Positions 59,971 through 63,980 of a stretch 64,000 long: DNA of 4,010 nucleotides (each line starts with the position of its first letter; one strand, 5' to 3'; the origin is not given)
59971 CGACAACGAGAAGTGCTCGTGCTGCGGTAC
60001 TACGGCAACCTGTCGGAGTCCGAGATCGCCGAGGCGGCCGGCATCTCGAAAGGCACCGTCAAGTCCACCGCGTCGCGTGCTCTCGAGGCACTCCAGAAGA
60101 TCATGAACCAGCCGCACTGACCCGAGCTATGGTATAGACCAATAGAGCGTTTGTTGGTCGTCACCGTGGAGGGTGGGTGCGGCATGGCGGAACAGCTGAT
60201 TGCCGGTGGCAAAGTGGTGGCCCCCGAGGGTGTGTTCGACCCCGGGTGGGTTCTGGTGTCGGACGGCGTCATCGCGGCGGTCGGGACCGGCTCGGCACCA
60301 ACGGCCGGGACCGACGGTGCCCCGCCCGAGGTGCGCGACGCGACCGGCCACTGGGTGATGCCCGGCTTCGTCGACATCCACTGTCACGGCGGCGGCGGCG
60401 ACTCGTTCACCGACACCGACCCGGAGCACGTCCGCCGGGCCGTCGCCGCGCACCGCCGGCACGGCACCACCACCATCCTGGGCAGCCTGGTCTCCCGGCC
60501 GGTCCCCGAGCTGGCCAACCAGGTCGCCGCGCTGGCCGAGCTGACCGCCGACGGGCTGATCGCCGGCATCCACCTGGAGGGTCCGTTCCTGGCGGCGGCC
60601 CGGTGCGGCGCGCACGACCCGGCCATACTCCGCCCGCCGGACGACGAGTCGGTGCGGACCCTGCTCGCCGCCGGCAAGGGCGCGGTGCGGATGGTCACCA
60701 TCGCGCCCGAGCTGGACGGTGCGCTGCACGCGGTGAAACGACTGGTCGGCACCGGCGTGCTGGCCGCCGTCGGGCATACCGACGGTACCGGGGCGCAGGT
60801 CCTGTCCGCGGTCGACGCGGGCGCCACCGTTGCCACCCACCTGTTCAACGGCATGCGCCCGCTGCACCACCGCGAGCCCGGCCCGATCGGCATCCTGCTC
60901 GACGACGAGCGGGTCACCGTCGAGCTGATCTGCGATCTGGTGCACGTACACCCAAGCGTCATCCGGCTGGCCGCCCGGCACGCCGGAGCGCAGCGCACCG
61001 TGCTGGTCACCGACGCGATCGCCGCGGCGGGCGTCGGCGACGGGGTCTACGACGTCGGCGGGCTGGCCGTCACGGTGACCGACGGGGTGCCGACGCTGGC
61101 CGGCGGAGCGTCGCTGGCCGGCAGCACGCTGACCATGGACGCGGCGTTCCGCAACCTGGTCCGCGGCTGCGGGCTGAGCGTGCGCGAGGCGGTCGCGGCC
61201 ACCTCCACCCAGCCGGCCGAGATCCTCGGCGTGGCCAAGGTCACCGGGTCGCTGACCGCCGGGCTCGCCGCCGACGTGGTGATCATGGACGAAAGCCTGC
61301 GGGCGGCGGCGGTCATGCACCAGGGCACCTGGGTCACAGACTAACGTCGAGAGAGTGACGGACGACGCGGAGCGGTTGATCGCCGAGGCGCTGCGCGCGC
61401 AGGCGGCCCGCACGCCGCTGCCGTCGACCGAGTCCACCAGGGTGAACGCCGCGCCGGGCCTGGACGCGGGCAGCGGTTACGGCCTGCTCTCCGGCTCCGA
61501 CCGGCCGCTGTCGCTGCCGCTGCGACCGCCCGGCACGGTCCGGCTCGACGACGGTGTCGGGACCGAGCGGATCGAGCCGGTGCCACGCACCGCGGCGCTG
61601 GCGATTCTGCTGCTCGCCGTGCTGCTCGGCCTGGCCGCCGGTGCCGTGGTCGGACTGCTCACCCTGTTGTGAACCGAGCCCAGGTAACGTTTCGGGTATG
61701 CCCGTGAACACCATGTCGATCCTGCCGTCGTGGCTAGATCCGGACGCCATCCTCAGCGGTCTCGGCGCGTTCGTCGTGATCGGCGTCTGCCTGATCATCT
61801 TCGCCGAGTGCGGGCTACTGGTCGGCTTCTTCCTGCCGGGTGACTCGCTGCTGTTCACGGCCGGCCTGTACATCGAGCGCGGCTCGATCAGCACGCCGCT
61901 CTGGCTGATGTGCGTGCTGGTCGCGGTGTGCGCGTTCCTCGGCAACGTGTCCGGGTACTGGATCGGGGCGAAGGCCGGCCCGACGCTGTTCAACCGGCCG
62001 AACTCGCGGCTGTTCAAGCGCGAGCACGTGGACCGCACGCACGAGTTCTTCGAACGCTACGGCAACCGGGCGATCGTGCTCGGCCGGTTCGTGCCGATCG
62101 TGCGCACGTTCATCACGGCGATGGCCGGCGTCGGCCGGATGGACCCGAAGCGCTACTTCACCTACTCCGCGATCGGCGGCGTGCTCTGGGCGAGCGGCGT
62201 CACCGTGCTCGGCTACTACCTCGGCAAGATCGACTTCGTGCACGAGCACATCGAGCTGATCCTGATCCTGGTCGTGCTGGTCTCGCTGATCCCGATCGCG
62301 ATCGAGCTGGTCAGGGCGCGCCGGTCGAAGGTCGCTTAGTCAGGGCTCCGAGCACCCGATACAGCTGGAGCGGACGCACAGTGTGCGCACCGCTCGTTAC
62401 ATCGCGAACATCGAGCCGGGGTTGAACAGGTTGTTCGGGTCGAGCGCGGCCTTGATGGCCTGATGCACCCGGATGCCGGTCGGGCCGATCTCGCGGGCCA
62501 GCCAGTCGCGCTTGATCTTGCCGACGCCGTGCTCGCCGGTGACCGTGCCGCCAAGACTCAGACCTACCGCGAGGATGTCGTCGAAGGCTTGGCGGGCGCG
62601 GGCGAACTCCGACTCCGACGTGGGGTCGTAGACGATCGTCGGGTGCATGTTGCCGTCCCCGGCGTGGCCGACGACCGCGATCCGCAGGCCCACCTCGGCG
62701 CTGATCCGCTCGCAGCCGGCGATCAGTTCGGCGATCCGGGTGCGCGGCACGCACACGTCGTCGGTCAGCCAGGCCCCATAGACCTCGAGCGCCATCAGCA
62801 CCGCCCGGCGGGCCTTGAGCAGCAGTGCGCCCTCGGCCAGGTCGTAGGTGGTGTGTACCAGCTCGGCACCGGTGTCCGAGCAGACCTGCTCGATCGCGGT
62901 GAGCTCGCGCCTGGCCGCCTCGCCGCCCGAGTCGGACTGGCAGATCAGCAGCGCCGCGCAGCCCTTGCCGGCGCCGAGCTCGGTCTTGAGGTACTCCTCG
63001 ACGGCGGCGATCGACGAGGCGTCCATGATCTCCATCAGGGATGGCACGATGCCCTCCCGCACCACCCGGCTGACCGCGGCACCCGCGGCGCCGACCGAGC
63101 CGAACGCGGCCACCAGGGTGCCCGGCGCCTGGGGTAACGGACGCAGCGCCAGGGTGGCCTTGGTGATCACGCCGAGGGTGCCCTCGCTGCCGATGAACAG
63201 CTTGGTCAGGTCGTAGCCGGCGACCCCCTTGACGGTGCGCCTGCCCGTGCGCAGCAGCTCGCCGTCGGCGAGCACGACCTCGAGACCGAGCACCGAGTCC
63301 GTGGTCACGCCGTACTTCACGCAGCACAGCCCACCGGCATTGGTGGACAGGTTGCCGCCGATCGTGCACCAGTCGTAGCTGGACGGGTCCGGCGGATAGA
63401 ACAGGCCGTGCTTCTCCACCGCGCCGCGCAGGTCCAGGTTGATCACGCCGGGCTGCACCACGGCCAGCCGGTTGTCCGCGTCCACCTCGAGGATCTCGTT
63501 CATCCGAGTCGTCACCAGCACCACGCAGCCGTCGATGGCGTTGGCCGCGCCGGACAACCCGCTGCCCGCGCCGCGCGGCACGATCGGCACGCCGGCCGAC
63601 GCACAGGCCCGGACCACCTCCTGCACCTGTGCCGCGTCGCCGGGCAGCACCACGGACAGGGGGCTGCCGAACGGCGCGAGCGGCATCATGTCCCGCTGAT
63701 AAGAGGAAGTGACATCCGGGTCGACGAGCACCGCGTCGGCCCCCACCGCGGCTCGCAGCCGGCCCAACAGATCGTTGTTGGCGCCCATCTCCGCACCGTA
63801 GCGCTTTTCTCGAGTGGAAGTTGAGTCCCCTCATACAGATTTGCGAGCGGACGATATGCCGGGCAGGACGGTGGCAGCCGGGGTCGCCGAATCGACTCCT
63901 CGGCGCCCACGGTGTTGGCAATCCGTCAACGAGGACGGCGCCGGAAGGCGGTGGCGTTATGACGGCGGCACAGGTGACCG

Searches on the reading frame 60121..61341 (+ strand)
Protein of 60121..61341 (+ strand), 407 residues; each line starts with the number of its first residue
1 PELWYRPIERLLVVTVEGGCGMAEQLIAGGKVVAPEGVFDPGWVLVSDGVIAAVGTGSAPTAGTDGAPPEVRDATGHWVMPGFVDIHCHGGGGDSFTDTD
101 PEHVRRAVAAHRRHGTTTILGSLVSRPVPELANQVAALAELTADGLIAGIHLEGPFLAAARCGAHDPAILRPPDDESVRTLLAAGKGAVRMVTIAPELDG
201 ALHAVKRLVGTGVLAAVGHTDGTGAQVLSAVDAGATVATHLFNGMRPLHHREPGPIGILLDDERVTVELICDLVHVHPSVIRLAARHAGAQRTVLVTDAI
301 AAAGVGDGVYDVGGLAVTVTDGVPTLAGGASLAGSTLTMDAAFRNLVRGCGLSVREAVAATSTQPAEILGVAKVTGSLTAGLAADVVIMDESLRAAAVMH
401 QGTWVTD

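Call 15: search_protein_families(library=pfam, proteins=[window:60121-61341:+], max_evalue=0.001)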
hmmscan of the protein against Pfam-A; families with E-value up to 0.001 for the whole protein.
window:60121-61341:+ (407 aa): 2 families
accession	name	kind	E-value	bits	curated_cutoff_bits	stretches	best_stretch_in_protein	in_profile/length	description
PF01979.26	Amidohydro_1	-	1.6e-26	93.8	25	1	78-391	1-320/345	Amidohydrolase family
PF07969.17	Amidohydro_3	-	1.1e-09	38.7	29.7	1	351-394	406-446/472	Amidohydrolase family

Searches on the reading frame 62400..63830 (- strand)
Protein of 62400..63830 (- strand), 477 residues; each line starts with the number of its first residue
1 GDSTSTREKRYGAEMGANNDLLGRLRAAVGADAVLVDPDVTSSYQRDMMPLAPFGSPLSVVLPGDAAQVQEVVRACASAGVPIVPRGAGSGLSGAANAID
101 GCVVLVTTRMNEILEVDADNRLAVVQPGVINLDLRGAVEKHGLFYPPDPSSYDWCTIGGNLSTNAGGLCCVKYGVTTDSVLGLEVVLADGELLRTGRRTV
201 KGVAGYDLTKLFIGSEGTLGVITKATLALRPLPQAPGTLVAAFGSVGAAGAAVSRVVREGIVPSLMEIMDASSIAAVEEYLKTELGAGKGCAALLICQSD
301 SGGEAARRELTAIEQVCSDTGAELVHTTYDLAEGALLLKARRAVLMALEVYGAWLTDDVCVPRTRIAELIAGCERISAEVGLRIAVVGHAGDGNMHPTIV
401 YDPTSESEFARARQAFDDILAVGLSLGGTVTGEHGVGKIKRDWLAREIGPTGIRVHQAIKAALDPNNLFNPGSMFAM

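Call 15: search_protein_families(library=pfam, proteins=[window:62400-63830:-], max_evalue=0.001)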
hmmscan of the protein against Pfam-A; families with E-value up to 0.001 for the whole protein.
window:62400-63830:- (477 aa): 2 families
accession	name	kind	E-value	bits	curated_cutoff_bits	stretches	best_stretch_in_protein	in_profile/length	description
PF02913.24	FAD-oxidase_C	-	8e-64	216.1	21.2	1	233-473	2-247/248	FAD linked oxidases, C-terminal domain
PF01565.28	FAD_binding_4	-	2.7e-44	150.7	26.4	1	57-196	1-139/139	FAD binding domain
